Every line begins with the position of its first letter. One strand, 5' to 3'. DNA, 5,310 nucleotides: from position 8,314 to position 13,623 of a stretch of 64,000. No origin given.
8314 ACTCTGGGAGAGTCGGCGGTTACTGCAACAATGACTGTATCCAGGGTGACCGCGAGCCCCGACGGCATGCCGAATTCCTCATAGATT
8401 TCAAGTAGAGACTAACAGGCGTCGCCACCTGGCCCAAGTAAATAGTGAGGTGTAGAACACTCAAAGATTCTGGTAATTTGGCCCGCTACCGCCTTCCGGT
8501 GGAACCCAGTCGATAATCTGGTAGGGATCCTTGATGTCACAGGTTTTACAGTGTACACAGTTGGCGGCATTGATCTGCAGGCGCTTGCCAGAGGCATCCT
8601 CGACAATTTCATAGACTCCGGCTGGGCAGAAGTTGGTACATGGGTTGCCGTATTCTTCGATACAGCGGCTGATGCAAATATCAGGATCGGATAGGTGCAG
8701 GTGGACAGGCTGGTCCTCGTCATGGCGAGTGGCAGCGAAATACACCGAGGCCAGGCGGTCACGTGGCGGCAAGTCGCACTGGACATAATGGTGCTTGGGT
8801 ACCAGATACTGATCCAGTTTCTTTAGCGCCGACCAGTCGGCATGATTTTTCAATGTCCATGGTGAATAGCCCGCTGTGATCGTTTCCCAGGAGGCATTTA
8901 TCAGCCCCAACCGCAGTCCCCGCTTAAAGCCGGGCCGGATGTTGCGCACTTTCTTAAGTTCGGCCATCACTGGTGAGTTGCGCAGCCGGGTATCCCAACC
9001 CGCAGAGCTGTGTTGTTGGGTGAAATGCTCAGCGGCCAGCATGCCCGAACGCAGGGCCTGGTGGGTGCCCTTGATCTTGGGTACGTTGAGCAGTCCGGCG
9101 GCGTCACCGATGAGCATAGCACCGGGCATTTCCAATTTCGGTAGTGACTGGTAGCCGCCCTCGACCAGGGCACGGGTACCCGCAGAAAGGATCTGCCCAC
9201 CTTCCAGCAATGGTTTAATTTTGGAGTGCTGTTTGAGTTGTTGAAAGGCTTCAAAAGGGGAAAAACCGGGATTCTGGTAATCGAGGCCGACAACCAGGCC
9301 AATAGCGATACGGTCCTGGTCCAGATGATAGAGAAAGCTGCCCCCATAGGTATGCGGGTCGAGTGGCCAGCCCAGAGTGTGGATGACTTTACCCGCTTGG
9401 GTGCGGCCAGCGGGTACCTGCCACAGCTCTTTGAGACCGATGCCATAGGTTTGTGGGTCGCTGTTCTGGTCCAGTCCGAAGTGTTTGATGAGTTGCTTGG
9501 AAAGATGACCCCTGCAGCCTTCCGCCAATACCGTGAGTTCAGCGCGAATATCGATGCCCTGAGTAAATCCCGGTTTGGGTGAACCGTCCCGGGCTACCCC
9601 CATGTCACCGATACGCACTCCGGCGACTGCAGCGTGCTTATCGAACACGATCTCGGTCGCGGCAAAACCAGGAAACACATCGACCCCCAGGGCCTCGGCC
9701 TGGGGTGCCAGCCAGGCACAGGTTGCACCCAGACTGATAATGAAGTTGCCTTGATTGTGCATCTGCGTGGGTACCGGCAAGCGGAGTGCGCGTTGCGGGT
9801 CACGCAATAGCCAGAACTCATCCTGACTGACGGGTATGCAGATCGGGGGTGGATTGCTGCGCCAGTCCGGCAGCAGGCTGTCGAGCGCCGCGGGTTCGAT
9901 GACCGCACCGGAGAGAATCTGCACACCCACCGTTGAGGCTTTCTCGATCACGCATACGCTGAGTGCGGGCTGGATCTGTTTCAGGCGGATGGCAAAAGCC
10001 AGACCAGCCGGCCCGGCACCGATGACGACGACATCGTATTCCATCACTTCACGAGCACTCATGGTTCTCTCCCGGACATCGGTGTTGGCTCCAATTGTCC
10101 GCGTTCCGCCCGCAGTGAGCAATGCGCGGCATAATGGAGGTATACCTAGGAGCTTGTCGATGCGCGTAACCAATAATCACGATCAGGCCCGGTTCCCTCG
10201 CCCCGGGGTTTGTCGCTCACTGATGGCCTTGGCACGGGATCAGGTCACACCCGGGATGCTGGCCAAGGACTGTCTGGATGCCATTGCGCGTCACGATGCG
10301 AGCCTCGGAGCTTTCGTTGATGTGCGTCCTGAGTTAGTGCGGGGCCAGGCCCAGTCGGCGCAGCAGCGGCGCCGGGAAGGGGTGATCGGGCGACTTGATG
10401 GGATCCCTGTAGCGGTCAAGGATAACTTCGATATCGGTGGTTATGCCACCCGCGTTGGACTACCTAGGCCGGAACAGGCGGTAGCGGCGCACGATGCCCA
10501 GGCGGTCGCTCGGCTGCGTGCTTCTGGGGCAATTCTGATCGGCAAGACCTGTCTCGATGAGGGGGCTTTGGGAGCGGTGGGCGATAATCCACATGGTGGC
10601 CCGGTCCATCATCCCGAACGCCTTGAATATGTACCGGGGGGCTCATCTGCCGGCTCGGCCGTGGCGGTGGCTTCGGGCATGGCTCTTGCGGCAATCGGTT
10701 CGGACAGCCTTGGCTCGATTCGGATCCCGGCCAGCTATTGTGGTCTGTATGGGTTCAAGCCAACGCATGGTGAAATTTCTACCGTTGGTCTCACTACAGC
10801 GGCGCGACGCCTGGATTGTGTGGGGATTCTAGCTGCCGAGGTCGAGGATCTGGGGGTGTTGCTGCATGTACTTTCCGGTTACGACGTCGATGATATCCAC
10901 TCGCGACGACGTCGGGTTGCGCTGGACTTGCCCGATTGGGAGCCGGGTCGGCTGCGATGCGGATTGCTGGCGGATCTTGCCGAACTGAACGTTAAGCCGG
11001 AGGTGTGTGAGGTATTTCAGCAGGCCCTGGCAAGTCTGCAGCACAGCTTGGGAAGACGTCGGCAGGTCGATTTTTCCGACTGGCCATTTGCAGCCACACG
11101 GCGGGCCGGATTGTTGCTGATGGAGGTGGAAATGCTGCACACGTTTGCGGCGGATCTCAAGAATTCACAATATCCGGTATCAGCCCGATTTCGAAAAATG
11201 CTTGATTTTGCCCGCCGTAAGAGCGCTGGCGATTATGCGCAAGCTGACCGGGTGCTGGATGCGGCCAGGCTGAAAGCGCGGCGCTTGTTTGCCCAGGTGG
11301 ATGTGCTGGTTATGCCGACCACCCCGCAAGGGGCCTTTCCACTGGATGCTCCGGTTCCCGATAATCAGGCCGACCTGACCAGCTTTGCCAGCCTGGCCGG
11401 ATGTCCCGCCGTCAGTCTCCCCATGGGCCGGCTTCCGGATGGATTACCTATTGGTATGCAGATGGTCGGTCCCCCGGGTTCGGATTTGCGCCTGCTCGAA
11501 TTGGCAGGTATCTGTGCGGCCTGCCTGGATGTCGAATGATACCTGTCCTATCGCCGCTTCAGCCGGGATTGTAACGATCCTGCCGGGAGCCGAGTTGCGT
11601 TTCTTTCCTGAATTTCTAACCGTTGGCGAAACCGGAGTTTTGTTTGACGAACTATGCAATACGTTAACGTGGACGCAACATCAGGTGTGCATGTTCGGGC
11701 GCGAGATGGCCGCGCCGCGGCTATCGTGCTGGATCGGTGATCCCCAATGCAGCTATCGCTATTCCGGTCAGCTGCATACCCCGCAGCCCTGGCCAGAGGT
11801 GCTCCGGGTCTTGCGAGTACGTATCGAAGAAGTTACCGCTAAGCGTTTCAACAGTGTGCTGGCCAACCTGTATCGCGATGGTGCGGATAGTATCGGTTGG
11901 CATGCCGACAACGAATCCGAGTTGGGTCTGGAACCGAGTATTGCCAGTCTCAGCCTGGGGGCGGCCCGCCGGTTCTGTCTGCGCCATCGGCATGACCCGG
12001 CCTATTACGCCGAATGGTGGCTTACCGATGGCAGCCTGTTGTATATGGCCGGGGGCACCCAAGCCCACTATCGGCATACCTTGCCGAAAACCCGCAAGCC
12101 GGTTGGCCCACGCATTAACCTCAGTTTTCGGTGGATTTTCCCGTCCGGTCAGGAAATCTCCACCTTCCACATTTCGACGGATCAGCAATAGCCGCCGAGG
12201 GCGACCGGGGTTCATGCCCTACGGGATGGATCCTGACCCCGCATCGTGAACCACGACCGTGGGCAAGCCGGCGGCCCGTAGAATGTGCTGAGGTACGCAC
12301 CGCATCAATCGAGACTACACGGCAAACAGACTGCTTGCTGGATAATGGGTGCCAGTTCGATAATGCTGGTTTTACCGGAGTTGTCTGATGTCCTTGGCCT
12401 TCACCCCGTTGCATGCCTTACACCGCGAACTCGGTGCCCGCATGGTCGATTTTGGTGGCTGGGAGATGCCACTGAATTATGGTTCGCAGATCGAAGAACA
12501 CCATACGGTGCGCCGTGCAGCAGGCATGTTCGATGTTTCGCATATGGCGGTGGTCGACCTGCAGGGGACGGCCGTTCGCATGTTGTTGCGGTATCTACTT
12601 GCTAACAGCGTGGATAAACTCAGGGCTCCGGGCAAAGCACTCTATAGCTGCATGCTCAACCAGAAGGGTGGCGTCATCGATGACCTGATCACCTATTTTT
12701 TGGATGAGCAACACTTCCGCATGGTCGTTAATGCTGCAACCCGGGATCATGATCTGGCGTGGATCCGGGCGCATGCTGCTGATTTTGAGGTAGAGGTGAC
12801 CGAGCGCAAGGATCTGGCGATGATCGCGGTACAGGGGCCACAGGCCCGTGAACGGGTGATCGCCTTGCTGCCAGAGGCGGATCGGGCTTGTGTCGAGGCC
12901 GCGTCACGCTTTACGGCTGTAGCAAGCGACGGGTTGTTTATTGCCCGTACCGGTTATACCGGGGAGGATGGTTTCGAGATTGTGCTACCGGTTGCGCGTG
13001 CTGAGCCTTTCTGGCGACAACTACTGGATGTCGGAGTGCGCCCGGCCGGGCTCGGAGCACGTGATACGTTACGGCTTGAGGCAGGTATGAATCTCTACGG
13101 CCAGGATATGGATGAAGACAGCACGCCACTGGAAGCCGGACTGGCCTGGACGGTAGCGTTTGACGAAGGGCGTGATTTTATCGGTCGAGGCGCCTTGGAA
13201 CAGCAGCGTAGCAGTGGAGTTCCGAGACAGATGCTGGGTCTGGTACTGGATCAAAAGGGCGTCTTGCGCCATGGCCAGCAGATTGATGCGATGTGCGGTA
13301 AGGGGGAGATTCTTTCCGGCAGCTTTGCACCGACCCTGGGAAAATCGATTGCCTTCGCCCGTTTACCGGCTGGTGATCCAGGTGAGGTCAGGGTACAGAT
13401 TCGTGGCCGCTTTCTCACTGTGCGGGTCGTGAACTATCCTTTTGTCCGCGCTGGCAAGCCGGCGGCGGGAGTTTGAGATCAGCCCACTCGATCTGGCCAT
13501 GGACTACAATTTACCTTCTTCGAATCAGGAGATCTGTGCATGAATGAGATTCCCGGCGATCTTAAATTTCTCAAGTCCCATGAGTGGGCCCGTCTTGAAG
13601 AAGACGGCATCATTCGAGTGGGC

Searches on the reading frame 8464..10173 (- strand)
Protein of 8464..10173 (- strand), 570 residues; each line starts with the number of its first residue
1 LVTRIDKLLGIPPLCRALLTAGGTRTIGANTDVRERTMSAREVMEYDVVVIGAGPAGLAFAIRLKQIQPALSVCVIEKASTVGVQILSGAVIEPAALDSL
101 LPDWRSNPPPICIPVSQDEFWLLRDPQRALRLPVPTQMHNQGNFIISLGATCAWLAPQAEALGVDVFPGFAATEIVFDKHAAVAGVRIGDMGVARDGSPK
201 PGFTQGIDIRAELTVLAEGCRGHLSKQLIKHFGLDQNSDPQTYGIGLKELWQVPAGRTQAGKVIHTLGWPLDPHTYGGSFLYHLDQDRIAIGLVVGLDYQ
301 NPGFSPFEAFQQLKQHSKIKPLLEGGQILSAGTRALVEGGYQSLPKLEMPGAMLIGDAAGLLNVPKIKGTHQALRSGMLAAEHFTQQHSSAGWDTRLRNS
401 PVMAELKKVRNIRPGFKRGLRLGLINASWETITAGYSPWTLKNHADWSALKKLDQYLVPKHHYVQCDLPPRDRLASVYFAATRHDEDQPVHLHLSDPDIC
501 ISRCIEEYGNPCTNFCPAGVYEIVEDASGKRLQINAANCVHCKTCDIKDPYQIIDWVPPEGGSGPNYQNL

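Call 49: search_protein_families(library=pfam, proteins=[window:8464-10173:-], max_evalue=1e-12)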
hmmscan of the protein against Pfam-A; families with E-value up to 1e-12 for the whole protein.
window:8464-10173:- (570 aa): 2 families
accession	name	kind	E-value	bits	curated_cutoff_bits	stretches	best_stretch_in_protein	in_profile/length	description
PF05187.19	Fer4_ETF_QO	-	2.7e-42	143.6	24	1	472-568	6-104/104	Electron transfer flavoprotein-ubiquinone oxidoreductase, 4Fe-4S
PF21162.3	ETFQO_UQ-bd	-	5.2e-37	126.7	27.7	1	243-336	1-96/96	ETF-QO, ubiquinone-binding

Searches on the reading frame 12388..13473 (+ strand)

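Call 14: search_protein_families(library=ncbifam, proteins=[window:12388-13473:+], max_evalue=0.00001)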
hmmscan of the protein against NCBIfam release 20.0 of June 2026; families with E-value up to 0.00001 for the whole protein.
window:12388-13473:+ (362 aa): 8 families
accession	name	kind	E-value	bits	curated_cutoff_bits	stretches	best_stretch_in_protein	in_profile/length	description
NF001567.0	PRK00389.1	subfamily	1.7e-138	461.5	300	1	3-357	3-357/359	glycine cleavage system aminomethyltransferase GcvT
TIGR00528.1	gcvT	equivalog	1.1e-120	402.8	235.85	1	6-354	4-361/362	glycine cleavage system aminomethyltransferase GcvT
NF010093.0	PRK13579.1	equivalog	6e-89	298.4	459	1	3-354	9-365/371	glycine cleavage system aminomethyltransferase GcvT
NF053776.1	TmaoDeMthMsil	equivalog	7.8e-48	163.5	1100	1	20-328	402-723/763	trimethylamine N-oxide demethylase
TIGR01372.1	soxA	subfamily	8.2e-41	139.7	1164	1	5-352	609-986/996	sarcosine oxidase subunit alpha family protein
NF009133.0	PRK12486.1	equivalog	9.3e-31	107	410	1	28-326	38-339/369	dimethylsulfoniopropionate demethylase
NF047633.1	SyrngDmethDesA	equivalog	2.7e-13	49.3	800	1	28-154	30-152/453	syringate O-demethylase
NF047885.1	VanMgalDeMLigM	equivalog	1.7e-06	27.3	580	0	36-139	37-138/461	vanillate/3-O-methylgallate O-demethylase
